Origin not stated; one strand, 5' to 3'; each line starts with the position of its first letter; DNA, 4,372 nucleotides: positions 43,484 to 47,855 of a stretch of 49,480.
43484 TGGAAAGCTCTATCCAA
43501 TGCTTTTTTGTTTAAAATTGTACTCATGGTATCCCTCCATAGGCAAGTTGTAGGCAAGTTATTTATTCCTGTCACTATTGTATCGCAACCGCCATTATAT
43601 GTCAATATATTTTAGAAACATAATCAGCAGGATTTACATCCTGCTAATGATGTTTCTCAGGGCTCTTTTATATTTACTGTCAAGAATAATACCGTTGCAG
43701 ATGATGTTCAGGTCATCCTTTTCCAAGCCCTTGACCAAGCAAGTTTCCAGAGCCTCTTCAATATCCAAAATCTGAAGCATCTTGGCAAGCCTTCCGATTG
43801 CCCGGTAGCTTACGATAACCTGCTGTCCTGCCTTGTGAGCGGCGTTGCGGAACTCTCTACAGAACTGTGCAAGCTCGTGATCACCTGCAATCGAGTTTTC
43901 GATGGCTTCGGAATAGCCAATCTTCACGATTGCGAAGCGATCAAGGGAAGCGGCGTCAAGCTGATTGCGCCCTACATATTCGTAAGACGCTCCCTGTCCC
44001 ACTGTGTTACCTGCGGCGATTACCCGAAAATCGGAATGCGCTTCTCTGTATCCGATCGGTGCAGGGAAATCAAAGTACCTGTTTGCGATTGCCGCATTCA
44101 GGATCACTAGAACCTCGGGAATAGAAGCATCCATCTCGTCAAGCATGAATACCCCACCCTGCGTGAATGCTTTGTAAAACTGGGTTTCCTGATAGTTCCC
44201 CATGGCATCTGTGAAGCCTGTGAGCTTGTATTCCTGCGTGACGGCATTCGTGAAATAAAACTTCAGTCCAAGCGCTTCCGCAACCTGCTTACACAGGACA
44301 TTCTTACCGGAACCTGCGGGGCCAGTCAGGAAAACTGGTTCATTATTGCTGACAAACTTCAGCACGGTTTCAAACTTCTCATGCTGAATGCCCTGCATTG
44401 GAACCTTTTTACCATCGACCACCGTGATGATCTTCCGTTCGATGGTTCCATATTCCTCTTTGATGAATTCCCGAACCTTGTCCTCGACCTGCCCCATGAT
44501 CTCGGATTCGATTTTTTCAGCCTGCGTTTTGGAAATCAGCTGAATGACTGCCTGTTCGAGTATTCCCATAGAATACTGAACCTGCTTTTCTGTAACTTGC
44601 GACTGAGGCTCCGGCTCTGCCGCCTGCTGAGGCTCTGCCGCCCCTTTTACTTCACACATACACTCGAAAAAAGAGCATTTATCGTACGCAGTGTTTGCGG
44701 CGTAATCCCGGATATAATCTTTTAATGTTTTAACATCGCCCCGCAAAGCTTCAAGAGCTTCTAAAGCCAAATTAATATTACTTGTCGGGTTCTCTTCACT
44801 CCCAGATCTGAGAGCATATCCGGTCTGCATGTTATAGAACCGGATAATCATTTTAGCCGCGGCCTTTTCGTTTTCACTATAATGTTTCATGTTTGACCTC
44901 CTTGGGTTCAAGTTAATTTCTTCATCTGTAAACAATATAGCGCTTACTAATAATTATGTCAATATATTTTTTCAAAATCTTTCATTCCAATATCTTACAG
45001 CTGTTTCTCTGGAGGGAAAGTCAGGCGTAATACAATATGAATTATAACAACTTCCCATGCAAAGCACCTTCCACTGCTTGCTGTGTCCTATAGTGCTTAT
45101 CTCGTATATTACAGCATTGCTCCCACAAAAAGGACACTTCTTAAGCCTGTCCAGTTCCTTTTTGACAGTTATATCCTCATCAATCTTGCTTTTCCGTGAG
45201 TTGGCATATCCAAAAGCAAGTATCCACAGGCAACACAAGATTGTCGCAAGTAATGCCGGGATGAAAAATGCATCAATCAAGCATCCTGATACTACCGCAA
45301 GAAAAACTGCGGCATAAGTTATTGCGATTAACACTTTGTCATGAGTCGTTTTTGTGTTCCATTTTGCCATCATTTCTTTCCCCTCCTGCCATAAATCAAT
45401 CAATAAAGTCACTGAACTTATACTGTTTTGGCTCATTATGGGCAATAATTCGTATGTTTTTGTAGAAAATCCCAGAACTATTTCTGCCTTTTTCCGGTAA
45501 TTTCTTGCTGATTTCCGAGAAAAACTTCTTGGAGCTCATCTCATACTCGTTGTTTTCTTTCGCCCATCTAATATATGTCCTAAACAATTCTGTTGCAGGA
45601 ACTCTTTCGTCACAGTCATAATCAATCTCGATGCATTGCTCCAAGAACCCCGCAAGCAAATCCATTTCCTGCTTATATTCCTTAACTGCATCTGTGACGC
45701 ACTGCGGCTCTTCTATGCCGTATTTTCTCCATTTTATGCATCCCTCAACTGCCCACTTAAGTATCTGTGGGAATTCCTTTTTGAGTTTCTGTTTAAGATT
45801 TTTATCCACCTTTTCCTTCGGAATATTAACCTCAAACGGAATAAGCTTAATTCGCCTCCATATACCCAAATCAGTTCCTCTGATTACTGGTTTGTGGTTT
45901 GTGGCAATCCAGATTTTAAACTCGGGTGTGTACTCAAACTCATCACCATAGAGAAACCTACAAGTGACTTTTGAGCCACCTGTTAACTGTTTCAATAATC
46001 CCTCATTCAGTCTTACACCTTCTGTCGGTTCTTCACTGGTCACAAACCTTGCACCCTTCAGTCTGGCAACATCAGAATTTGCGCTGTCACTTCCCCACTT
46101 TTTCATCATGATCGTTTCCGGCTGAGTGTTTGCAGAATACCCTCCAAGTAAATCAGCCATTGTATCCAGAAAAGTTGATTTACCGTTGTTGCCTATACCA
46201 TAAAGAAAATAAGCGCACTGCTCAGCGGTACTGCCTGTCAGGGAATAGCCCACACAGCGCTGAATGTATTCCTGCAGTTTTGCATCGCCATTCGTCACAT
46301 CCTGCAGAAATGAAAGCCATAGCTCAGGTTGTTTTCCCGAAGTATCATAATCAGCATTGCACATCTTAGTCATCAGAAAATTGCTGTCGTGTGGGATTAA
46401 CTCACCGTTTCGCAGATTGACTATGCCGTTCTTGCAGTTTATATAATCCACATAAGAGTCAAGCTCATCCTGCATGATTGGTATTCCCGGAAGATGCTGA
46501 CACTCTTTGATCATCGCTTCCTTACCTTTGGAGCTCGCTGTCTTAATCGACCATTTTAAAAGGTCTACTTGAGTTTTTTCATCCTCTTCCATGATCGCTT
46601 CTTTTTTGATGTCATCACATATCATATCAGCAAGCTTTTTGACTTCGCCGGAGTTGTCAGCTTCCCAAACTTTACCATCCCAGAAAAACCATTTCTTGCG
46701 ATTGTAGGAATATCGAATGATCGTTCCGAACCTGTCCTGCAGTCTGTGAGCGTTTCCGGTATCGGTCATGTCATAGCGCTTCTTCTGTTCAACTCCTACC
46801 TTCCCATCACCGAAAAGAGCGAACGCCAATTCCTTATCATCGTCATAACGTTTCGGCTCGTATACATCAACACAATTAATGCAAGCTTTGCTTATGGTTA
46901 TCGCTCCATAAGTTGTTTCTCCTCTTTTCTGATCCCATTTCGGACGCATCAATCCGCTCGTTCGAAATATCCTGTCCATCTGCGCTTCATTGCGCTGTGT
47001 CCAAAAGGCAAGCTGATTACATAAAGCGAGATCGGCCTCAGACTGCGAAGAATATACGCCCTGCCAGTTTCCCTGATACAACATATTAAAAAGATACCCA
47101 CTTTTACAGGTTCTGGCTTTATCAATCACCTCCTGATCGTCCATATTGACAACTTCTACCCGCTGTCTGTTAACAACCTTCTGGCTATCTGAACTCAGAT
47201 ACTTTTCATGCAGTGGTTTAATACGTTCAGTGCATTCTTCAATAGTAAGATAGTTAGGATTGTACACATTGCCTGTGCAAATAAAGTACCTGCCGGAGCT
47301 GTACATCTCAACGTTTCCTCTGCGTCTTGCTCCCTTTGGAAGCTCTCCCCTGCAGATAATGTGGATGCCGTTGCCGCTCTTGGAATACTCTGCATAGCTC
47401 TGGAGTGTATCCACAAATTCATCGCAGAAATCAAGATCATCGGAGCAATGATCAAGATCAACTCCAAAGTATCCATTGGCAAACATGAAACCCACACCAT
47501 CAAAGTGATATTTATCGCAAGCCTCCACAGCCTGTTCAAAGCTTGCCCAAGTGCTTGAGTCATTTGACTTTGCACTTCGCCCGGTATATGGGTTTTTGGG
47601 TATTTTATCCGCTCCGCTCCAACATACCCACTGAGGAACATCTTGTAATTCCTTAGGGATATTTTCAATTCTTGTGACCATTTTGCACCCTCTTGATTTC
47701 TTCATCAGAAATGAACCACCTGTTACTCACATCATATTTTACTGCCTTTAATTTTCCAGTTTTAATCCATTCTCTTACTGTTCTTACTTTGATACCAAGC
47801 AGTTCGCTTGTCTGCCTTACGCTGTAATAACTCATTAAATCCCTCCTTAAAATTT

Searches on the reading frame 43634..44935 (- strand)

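Call 69: search_protein_families(library=phrogs, proteins=[window:43634-44935:-], max_evalue=0.00001)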
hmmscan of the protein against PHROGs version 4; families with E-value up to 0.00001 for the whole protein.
window:43634-44935:- (433 aa): 4 families
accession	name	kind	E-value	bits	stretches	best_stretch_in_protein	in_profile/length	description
phrog_249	-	moron, auxiliary metabolic gene and host takeover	9.4e-59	200.6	1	126-412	46-363/380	porphyrin biosynthesis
phrog_16448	-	other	4.2e-10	39.5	1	184-364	435-616/680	ATPase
phrog_168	-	DNA, RNA and nucleotide metabolism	3.2e-07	31.3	1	189-314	31-142/314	clamp loader of DNA polymerase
phrog_1297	-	other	2.6e-06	27.7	1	189-340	16-169/356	ATPase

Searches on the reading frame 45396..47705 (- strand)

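Call 69: search_protein_families(library=phrogs, proteins=[window:45396-47705:-], max_evalue=0.00001)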
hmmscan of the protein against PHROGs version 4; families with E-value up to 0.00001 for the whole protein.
window:45396-47705:- (769 aa): 16 families
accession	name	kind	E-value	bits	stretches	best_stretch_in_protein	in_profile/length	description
phrog_1829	-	DNA, RNA and nucleotide metabolism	1e-257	858.2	1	13-764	3-766/772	DNA primase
phrog_6088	-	DNA, RNA and nucleotide metabolism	2.4e-124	417.5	1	307-755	326-765/772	DNA primase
phrog_1156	-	DNA, RNA and nucleotide metabolism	1.3e-119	402.1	1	238-761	311-833/855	DNA primase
phrog_2478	-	DNA, RNA and nucleotide metabolism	6.7e-107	359.6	1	306-759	398-846/854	DNA polymerase/primase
phrog_864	-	DNA, RNA and nucleotide metabolism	1.5e-85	289.6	1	329-746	224-610/1064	DNA primase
phrog_13901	-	DNA, RNA and nucleotide metabolism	9.9e-85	285.7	1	8-295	3-312/341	DNA primase/helicase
phrog_16950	-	DNA, RNA and nucleotide metabolism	2.1e-76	258.5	1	310-741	363-815/843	DNA primase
phrog_1883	-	DNA, RNA and nucleotide metabolism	1.1e-73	249.9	1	356-755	355-749/756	DNA helicase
phrog_3022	-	DNA, RNA and nucleotide metabolism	7.5e-55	187.7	1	10-263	3-280/788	DNA primase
phrog_7601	-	unknown function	6.9e-40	138.3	1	479-755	3-273/289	-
phrog_8643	-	DNA, RNA and nucleotide metabolism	4.5e-28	99.2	1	10-150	32-173/179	DNA polymerase/primase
phrog_16213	-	DNA, RNA and nucleotide metabolism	7.3e-17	61.9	1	421-654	315-547/732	DNA primase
phrog_15962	-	DNA, RNA and nucleotide metabolism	2.4e-11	43.6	1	54-150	89-190/835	DNA primase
phrog_4210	-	DNA, RNA and nucleotide metabolism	1.2e-07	30.9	0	479-730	158-401/1304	DNA polymerase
phrog_2249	-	DNA, RNA and nucleotide metabolism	2.6e-06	27.4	1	409-749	454-773/802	DNA primase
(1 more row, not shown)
